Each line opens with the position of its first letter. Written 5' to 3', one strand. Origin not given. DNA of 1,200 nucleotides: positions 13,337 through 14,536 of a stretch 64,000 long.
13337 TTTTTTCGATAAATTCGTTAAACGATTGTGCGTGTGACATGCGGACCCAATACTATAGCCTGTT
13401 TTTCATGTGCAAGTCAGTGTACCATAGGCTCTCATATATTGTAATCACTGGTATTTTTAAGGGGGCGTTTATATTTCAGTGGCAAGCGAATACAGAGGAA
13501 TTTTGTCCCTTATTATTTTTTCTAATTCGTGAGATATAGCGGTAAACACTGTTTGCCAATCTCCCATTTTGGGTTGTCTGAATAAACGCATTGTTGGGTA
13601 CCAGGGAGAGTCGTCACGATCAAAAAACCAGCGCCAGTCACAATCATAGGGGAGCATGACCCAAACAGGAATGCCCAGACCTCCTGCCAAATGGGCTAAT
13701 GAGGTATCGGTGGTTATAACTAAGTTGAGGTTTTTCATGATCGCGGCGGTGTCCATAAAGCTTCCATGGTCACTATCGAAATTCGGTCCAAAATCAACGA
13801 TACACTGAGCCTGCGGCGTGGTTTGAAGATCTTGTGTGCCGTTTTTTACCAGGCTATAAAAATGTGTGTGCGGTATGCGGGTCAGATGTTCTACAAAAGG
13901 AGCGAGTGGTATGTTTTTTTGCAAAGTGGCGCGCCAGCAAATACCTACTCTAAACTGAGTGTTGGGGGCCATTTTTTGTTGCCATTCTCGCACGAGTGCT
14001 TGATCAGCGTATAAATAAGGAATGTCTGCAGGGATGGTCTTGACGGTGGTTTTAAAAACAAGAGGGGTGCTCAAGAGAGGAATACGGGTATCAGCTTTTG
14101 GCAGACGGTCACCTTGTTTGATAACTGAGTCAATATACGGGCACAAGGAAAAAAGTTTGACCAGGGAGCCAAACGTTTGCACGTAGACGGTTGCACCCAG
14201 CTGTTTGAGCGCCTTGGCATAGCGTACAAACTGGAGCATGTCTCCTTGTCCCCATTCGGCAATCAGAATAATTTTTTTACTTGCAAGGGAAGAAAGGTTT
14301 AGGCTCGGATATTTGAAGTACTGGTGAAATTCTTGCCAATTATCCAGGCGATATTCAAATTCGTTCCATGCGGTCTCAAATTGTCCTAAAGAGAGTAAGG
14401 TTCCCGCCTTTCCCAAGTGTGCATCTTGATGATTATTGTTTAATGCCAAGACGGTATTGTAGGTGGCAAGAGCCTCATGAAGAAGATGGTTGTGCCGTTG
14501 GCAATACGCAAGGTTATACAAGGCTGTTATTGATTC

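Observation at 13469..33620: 20-kb co-directional array: 10 genes encoding 13 TPR + GT9-like glycosyltransferase modules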

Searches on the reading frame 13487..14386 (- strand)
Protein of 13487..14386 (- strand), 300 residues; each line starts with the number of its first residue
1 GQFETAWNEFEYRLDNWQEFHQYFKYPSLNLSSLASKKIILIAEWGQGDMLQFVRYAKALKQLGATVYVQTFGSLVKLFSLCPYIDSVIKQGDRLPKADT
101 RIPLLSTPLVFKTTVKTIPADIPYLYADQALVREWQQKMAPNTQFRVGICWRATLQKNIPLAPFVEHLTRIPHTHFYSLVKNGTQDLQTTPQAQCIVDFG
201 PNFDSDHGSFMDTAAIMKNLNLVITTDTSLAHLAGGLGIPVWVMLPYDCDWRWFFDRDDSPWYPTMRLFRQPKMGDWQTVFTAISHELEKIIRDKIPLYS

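Call 13: search_solved_structures(query=A1, max_evalue=1, show_alignments=3)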
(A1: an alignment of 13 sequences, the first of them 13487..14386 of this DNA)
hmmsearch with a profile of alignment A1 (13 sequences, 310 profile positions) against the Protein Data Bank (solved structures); distinct sequences matched with E-value up to 1: 1.
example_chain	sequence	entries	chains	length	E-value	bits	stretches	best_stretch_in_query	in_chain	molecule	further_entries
3tov_A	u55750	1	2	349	0.39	13.4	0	31-94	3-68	Glycosyl transferase family 9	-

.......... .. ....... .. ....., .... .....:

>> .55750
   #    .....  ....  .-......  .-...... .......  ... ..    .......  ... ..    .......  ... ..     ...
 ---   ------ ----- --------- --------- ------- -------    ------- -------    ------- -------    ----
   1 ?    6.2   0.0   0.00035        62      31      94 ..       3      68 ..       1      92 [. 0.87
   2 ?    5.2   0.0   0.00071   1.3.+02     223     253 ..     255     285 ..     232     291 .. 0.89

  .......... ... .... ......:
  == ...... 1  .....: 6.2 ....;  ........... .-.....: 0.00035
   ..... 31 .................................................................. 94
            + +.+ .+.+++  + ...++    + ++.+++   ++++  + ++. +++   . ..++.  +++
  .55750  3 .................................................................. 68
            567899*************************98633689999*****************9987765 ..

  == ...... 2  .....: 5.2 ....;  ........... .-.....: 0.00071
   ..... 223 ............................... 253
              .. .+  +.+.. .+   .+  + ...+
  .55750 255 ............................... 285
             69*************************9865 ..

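Call 15: find_homologous_proteins(query=A1, max_evalue=0.00001)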
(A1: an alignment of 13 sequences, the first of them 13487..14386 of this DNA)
Query A1 (13 sequences) (300 aa, profile of the alignment): 7437 proteins with E <= 0.00001 among 8000 candidates; the best 120 are listed.
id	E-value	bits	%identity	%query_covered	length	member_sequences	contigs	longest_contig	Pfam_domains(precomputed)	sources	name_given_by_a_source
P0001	1.9e-170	584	41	97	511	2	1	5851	PF00515.35,PF13424.13,PF01075.24,PF07719.24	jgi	jgi:tetratricopeptide (TPR) repeat protein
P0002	2.2e-137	476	44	97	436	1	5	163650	PF14559.13,PF13431.13,PF00515.35,PF13432.13,PF07719.24,PF13174.13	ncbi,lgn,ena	-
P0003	4.1e-135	468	46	99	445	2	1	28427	PF14559.13,PF13431.13,PF13371.13,PF00515.35,PF13432.13,PF13428.13,PF07719.24,PF13174.13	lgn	-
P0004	6.1e-132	458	58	98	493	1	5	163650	PF13431.13,PF23914.2,PF13414.13,PF13428.13,PF14559.13,PF24575.2,PF00515.35,PF13424.13,PF13432.13,PF13429.13,PF13181.13,PF07719.24,PF13174.13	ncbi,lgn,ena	-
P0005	6.5e-130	451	59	98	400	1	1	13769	-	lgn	-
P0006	8.4e-130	451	58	98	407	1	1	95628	PF00515.35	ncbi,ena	-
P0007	1.7e-128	447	49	97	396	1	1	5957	PF13431.13,PF13414.13,PF00515.35,PF13424.13,PF13181.13,PF07719.24,PF13374.13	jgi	-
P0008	2.4e-128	446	49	99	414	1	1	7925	PF14559.13,PF13431.13,PF13414.13,PF00515.35,PF13424.13,PF13181.13,PF07719.24,PF13374.13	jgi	-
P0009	5.9e-128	445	48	96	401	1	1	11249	PF14559.13,PF13431.13,PF13414.13,PF00515.35,PF13428.13,PF13181.13,PF07719.24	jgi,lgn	-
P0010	4.5e-127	442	48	97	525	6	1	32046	PF25063.1,PF13431.13,PF13414.13,PF13176.13,PF13428.13,PF13374.13,PF14559.13,PF24575.2,PF00515.35,PF13424.13,PF21033.5,PF13432.13,PF13181.13,PF07719.24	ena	-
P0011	2.7e-126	439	56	98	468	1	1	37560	PF14559.13,PF13431.13,PF00515.35,PF13424.13,PF13428.13,PF13181.13,PF07719.24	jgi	jgi:tetratricopeptide (TPR) repeat protein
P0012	6.5e-126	438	47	97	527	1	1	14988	PF25063.1,PF13431.13,PF13414.13,PF13176.13,PF13428.13,PF13374.13,PF14559.13,PF24575.2,PF13371.13,PF00515.35,PF13424.13,PF13432.13,PF13181.13,PF07719.24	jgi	-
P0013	4.2e-125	435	58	98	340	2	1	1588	-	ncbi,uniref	ncbi:hypothetical protein, partial [Methylicorpusculum sp.]|uniref:hypothetical protein n=1 Tax=Meth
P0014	6.9e-125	435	86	97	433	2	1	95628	PF14559.13,PF13431.13,PF13414.13,PF00515.35,PF12895.14,PF13432.13,PF07719.24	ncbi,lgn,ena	-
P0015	3.4e-124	432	49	97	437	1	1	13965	PF14559.13,PF13414.13,PF00515.35,PF13424.13,PF13428.13,PF07719.24,PF13174.13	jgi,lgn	-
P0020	4.0e-122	426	43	98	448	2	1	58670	PF14559.13,PF13431.13,PF13414.13,PF00515.35,PF13424.13,PF13176.13,PF13428.13,PF13181.13,PF01075.24,PF07719.24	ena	-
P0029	9.5e-120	418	38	96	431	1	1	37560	PF13431.13,PF13414.13,PF13176.13,PF13428.13,PF14559.13,PF24575.2,PF00515.35,PF13424.13,PF13432.13,PF13181.13,PF01075.24,PF07719.24,PF13174.13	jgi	jgi:ADP-heptose:LPS heptosyltransferase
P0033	1.0e-118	414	38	97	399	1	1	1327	PF01075.24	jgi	jgi:hypothetical protein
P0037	8.9e-118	411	44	91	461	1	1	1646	PF01075.24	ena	-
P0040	1.6e-117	411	41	98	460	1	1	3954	PF13431.13,PF23914.2,PF13414.13,PF13176.13,PF13428.13,PF14559.13,PF24575.2,PF13371.13,PF00515.35,PF13424.13,PF13432.13,PF13181.13,PF01075.24,PF07719.24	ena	-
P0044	3.1e-117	410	46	97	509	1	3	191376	PF13431.13,PF13414.13,PF13428.13,PF14559.13,PF24575.2,PF00515.35,PF13424.13,PF13432.13,PF13181.13,PF01075.24,PF07719.24,PF13174.13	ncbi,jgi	jgi:ADP-heptose:LPS heptosyltransferase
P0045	3.7e-117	409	40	98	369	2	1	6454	PF14559.13,PF13431.13,PF13414.13,PF00515.35,PF13432.13,PF13428.13,PF13181.13,PF01075.24,PF07719.24,PF13174.13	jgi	-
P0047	5.5e-117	409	42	98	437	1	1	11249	PF13431.13,PF23914.2,PF13414.13,PF13428.13,PF14559.13,PF13371.13,PF00515.35,PF12895.14,PF13424.13,PF13432.13,PF13181.13,PF01075.24,PF07719.24,PF13174.13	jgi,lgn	-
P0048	7.0e-117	408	40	98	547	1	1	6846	PF25063.1,PF13431.13,PF23914.2,PF25062.2,PF13414.13,PF13176.13,PF13428.13,PF13374.13,PF14559.13,PF24575.2,PF13371.13,PF00515.35,PF22860.3,PF12895.14,PF13424.13,PF21033.5,PF13432.13,PF13181.13,PF01075.24,PF14561.13,PF07719.24,PF13174.13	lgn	-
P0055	3.5e-116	406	40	97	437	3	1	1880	PF13431.13,PF23914.2,PF13414.13,PF13176.13,PF13428.13,PF14559.13,PF24575.2,PF13371.13,PF00515.35,PF12895.14,PF13424.13,PF13432.13,PF13181.13,PF01075.24,PF07719.24,PF13174.13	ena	-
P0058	5.6e-116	405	45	88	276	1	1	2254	PF01075.24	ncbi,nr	ncbi:MAG: glycosyltransferase family 9 protein, partial [Candidatus Babeliales bacterium]|nr:glycosy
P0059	6.0e-116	405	41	98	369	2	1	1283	PF14559.13,PF13414.13,PF00515.35,PF13432.13,PF13428.13,PF13181.13,PF01075.24,PF07719.24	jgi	-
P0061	7.8e-116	405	47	97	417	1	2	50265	PF14559.13,PF00515.35,PF13428.13,PF01075.24,PF25064.2,PF07719.24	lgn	-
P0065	2.5e-115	403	42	97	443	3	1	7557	PF13431.13,PF23914.2,PF13414.13,PF13176.13,PF13428.13,PF14559.13,PF24575.2,PF13371.13,PF00515.35,PF12895.14,PF13424.13,PF13432.13,PF13181.13,PF01075.24,PF07719.24,PF13174.13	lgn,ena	-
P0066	2.8e-115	403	41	97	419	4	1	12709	PF13431.13,PF23914.2,PF13414.13,PF13176.13,PF13428.13,PF14559.13,PF24575.2,PF00515.35,PF12895.14,PF13424.13,PF13432.13,PF13181.13,PF01075.24,PF07719.24,PF13174.13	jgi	-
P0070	6.0e-115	402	42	98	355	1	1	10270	PF13432.13,PF01075.24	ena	-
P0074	1.3e-114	401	41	98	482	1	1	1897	PF25063.1,PF13431.13,PF23914.2,PF13414.13,PF13176.13,PF13428.13,PF25064.2,PF14559.13,PF24575.2,PF13371.13,PF00515.35,PF12895.14,PF13424.13,PF13432.13,PF13181.13,PF01075.24,PF07719.24,PF13174.13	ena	-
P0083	1.6e-113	397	41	97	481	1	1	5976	PF25063.1,PF13431.13,PF23914.2,PF13414.13,PF13176.13,PF13428.13,PF14559.13,PF24575.2,PF13371.13,PF00515.35,PF13424.13,PF13432.13,PF13181.13,PF01075.24,PF07719.24,PF13174.13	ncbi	ncbi:MAG: tetratricopeptide repeat protein, partial [Candidatus Babeliales bacterium]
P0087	2.9e-113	397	46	97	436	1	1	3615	PF13431.13,PF13414.13,PF13176.13,PF13428.13,PF13374.13,PF14559.13,PF24575.2,PF00515.35,PF13424.13,PF21033.5,PF13432.13,PF13181.13,PF01075.24,PF07719.24,PF13174.13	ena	-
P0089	5.2e-113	396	41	97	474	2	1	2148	PF25063.1,PF13431.13,PF23914.2,PF13414.13,PF16918.12,PF13176.13,PF13428.13,PF25064.2,PF14559.13,PF24575.2,PF00515.35,PF12895.14,PF13424.13,PF13432.13,PF13181.13,PF01075.24,PF07719.24,PF13174.13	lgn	-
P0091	5.9e-113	396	40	93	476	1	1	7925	PF25063.1,PF13431.13,PF23914.2,PF13414.13,PF13176.13,PF13428.13,PF14559.13,PF24575.2,PF13371.13,PF00515.35,PF12895.14,PF13424.13,PF13432.13,PF13181.13,PF01075.24,PF07719.24,PF13174.13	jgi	-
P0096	2.7e-112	393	41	98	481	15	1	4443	PF25063.1,PF13431.13,PF23914.2,PF13414.13,PF13176.13,PF13428.13,PF13374.13,PF14559.13,PF24575.2,PF00515.35,PF12895.14,PF13424.13,PF13432.13,PF13181.13,PF01075.24,PF07719.24,PF13174.13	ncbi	-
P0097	3.4e-112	393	41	98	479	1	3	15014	PF13431.13,PF13414.13,PF13176.13,PF13428.13,PF13374.13,PF14559.13,PF00515.35,PF13424.13,PF13432.13,PF13181.13,PF01075.24,PF07719.24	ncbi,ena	-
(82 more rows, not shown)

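Call 20: predict_structure(alignment_id=A1)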
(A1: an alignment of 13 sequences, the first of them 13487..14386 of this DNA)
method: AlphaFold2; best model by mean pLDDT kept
length: 300 residues; sequences in the alignment: 13
mean_pLDDT: 86.3   pTM: 0.88
mean pLDDT of the five models: 86.3, 85.8, 83.8, 82.2, 82.0
residues with pLDDT >= 90: 160; 70-90: 105; 50-70: 29; < 50: 6
segments of 3 or more residues with pLDDT < 50: 298-300
pLDDT, mean of each block of 10 residues (from residue 1): 69 64 63 93 88 95 97 95 97 92 88 89 95 94 89 62 86 90 73 81 89 96 93 96 88 80 91 91 95 69
secondary structure, 60 per line:
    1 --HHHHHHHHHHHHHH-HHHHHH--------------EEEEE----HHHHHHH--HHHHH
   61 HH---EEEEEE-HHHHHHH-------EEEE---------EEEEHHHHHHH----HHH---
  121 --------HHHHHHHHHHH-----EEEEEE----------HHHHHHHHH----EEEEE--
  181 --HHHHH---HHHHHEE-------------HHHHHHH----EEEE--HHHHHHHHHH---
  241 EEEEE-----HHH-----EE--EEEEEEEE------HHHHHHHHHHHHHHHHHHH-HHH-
elements in order: H3-16 H18-23 E38-42 H47-53 H56-62 E66-71 H73-79 E87-90 E100-103 H104-110 H129-139 E145-150 H161-169 E174-178 H183-187 H191-195 H211-217 E222-225 H228-237 E241-245 E263-270 H277-295

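Call 22: find_related_loci(query=A1, collection=genome_contigs, flank=10000)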
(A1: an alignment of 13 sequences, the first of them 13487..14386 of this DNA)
Query A1 (300 aa) in genome_contigs; peptide patterns used: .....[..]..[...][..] (x = any residue, [..] = any of these).
494 stretches matched a pattern; 481 encode a relative of the query (tblastn E <= 1e-3); the best 80 are kept; 73 distinct loci.
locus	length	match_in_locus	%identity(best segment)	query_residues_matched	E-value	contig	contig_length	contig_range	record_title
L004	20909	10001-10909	48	1-294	6e-95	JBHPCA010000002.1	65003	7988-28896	Candidatus Dependentiae bacterium isolate SAG AM-311-O15 NODE_2_length_65003_cov_32.257745, whole genome shotgun sequenc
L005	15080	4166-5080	44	1-293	7e-87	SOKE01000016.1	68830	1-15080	MAG: Candidatus Dependentiae bacterium isolate E44_bin52 NODE_69_length_68830_cov_6.767735, whole genome shotgun sequenc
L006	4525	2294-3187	46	1-292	6e-86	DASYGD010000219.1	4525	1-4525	MAG TPA_asm: Pirellulales bacterium isolate SMAG_U4204 k141_1547655, whole genome shotgun sequence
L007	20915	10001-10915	43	3-295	1e-85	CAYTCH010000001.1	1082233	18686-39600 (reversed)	MAG TPA_asm: uncultured Pseudomonadota bacterium isolate SRP302447_co2_209 genome assembly, contig: NODE_6_length_108223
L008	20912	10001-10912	48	1-292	1e-85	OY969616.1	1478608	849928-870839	MAG: uncultured bacterium isolate MFD04463.bin.c.16 genome assembly, chromosome: 1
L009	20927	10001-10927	45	1-292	2e-84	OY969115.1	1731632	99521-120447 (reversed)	MAG: uncultured bacterium isolate MFD01716.bin.c.1 genome assembly, chromosome: 1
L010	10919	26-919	45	1-292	5e-84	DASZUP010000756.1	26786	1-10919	MAG TPA_asm: Pirellulales bacterium isolate SMAG_U6108 k141_435642, whole genome shotgun sequence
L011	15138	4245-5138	47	1-288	1e-83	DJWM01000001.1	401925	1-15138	MAG TPA_asm: Candidatus Dependentiae bacterium UBA6230 UBA6230_contig_8463, whole genome shotgun sequence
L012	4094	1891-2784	45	1-292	8e-84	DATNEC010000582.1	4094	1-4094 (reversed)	MAG TPA_asm: Pirellulales bacterium isolate SMAG_U11258 k141_2826705, whole genome shotgun sequence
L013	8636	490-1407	43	1-293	2e-82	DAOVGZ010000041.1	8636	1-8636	MAG TPA_asm: bacterium isolate CSMAG_1328 CSMAG_1328_k141_5399666_length_8636_cov_9.0000, whole genome shotgun sequence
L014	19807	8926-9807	46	1-288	9e-82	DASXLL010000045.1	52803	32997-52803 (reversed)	MAG TPA_asm: Pirellulaceae bacterium isolate SMAG_U5301 k141_3767532, whole genome shotgun sequence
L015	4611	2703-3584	45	1-288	2e-81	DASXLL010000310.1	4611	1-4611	MAG TPA_asm: Pirellulaceae bacterium isolate SMAG_U5301 k141_1970732, whole genome shotgun sequence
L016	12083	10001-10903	44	1-293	3e-81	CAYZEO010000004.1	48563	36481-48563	MAG TPA_asm: uncultured Pseudomonadota bacterium isolate binchicken_co334_1 genome assembly, contig: NODE_1076_length_48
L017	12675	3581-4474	46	1-288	6e-81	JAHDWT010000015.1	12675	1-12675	MAG: Candidatus Dependentiae bacterium isolate DEP1 NODE_5544_length_12675_cov_19.391284, whole genome shotgun sequence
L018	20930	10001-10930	44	1-297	1e-80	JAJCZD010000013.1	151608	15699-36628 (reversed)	MAG: Candidatus Dependentiae bacterium isolate OFTM184 OFTM184_12, whole genome shotgun sequence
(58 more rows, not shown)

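Call 23: fold_search(model_id=the predicted structure, library=pdb)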
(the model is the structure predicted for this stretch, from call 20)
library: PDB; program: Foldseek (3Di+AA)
matches with E <= 10: 1490; with E <= 0.001: 63
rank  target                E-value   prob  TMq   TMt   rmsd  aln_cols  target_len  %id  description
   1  3tov_A                6.4e-10  1.00  0.62  0.54   5.9       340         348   11  The crystal structure of the glycosyl transferase family 9 from Veillonella parvula DSM 2008 (released 2011-09-21)
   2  3tov_B                9.0e-09  1.00  0.60  0.54   6.1       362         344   12  The crystal structure of the glycosyl transferase family 9 from Veillonella parvula DSM 2008 (released 2011-09-21)
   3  1psw                  1.3e-08  1.00  0.61  0.56   6.0       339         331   13  Structure of E. coli ADP-heptose lps heptosyltransferase II (released 2003-07-08)
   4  2h1h_B                1.7e-06  1.00  0.56  0.54   6.4       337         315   10  E. coli heptosyltransferase WaaC with ADP-2-deoxy-2-fluoro heptose (released 2007-05-22)
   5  2h1f_A                3.5e-06  1.00  0.57  0.53   6.8       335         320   11  E. coli heptosyltransferase WaaC with ADP (released 2007-05-22)
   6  2h1h_A                3.5e-06  1.00  0.56  0.53   6.8       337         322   11  E. coli heptosyltransferase WaaC with ADP-2-deoxy-2-fluoro heptose (released 2007-05-22)
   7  2gt1_B                4.4e-06  1.00  0.50  0.50   7.7       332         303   11  E. coli heptosyltransferase WaaC. (released 2007-05-01)
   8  2gt1_A                8.5e-06  1.00  0.56  0.53   6.8       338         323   12  E. coli heptosyltransferase WaaC. (released 2007-05-01)
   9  9grx_1                9.6e-06  1.00  0.58  0.45   6.1       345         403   12  NDH-PSI-LHCI supercomplex from S. oleracea (released 2025-02-12)
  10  6dfe_B                1.0e-05  1.00  0.55  0.51   6.8       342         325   12  The structure of a ternary complex of E. coli WaaC (released 2018-09-05)
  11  7yp4_A                4.9e-05  1.00  0.39  0.30  15.2       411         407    9  Crystal structure of elaiophylin glycosyltransferase in apo-form (released 2022-11-02)
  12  1f6d_C                5.5e-05  1.00  0.44  0.37   8.1       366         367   11  THE STRUCTURE OF UDP-N-ACETYLGLUCOSAMINE 2-EPIMERASE FROM E. COLI. (released 2000-12-13)
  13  7b7q_A                5.8e-05  0.99  0.31  0.17  17.5       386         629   10  CooS-V with oxidized hybrid cluster (released 2022-01-12)
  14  1f6d_D                7.9e-05  1.00  0.43  0.37   8.5       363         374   13  THE STRUCTURE OF UDP-N-ACETYLGLUCOSAMINE 2-EPIMERASE FROM E. COLI. (released 2000-12-13)
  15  1f6d_B                1.2e-04  1.00  0.45  0.38   8.4       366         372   12  THE STRUCTURE OF UDP-N-ACETYLGLUCOSAMINE 2-EPIMERASE FROM E. COLI. (released 2000-12-13)
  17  4rap_L                2.6e-04  1.00  0.55  0.46   6.1       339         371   12  Crystal structure of bacterial iron-containing dodecameric glycosyltransferase TibC from enterotoxigenic E.coli H10407 (released 2014-10-29)
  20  4rap_J                3.0e-04  1.00  0.53  0.43   5.6       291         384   14  Crystal structure of bacterial iron-containing dodecameric glycosyltransferase TibC from enterotoxigenic E.coli H10407 (released 2014-10-29)
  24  4rap_A                3.3e-04  1.00  0.53  0.43   5.6       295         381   14  Crystal structure of bacterial iron-containing dodecameric glycosyltransferase TibC from enterotoxigenic E.coli H10407 (released 2014-10-29)
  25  4rap_E                3.3e-04  1.00  0.48  0.38   7.6       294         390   14  Crystal structure of bacterial iron-containing dodecameric glycosyltransferase TibC from enterotoxigenic E.coli H10407 (released 2014-10-29)
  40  4rap_C                5.7e-04  1.00  0.54  0.43   5.6       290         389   14  Crystal structure of bacterial iron-containing dodecameric glycosyltransferase TibC from enterotoxigenic E.coli H10407 (released 2014-10-29)
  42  4rap_H                6.1e-04  1.00  0.53  0.43   5.9       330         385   14  Crystal structure of bacterial iron-containing dodecameric glycosyltransferase TibC from enterotoxigenic E.coli H10407 (released 2014-10-29)
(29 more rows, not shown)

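Call 41: find_encoding_contigs(protein=P0014, flank=10000, max_places=2)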
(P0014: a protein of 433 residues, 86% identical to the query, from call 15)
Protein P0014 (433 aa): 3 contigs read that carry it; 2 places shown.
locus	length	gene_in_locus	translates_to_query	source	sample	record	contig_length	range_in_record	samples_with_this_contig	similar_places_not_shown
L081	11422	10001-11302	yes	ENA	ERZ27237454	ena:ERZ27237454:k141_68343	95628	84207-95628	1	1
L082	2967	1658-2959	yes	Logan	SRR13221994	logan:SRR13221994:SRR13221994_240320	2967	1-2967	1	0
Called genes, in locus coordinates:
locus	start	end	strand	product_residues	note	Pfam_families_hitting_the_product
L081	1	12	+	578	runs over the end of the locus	PF13432:TPR_16 (weak), PF14559:TPR_19 (weak), PF23914:TPR_CcmH_CycH (weak), PF07719:TPR_2 (weak), PF13432:TPR_16 (weak), PF14559:TPR_19 (weak), PF00515:TPR_1 (weak), PF13414:TPR_11, +13 more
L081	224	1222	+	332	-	PF19662:DUF6165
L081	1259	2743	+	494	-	PF07719:TPR_2 (faint), PF13181:TPR_8 (faint), PF13428:TPR_14 (faint), PF13431:TPR_17 (faint), PF14559:TPR_19 (faint), PF13432:TPR_16 (weak)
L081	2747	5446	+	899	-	PF12895:ANAPC3 (faint), PF13424:TPR_12 (faint), PF13428:TPR_14 (faint), PF21033:RMD1-3 (faint), PF24575:TPR_Slam (faint), PF25064:ARM_TT21_5th (faint), PF13432:TPR_16 (weak), PF00515:TPR_1 (weak), +9 more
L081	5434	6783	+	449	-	PF13424:TPR_12 (faint), PF13431:TPR_17 (faint), PF00515:TPR_1 (faint), PF07719:TPR_2 (faint), PF13174:TPR_6 (faint), PF13181:TPR_8 (faint), PF13414:TPR_11 (weak), PF01075:Glyco_transf_9 (weak), +1 more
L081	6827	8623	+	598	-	PF24575:TPR_Slam (weak), PF13414:TPR_11 (weak), PF13432:TPR_16 (weak), PF14559:TPR_19 (weak), PF23914:TPR_CcmH_CycH (weak), PF00515:TPR_1, PF13414:TPR_11, PF13432:TPR_16, +13 more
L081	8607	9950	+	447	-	PF13371:TPR_9 (faint), PF13428:TPR_14 (faint), PF13432:TPR_16 (faint), PF14559:TPR_19 (faint), PF00515:TPR_1 (faint), PF07719:TPR_2 (faint), PF13174:TPR_6 (faint), PF13431:TPR_17 (faint)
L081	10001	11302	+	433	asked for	PF00515:TPR_1 (faint), PF07719:TPR_2 (faint), PF13414:TPR_11 (faint), PF13432:TPR_16 (weak), PF14559:TPR_19 (weak), PF13431:TPR_17 (faint), PF12895:ANAPC3 (weak)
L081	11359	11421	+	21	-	?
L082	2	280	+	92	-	?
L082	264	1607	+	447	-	PF13371:TPR_9 (faint), PF13428:TPR_14 (faint), PF13432:TPR_16 (faint), PF14559:TPR_19 (faint), PF00515:TPR_1 (faint), PF07719:TPR_2 (faint), PF13174:TPR_6 (faint), PF13431:TPR_17 (faint)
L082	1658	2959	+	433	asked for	PF00515:TPR_1 (faint), PF07719:TPR_2 (faint), PF13414:TPR_11 (faint), PF13432:TPR_16 (weak), PF14559:TPR_19 (weak), PF13431:TPR_17 (faint), PF12895:ANAPC3 (weak)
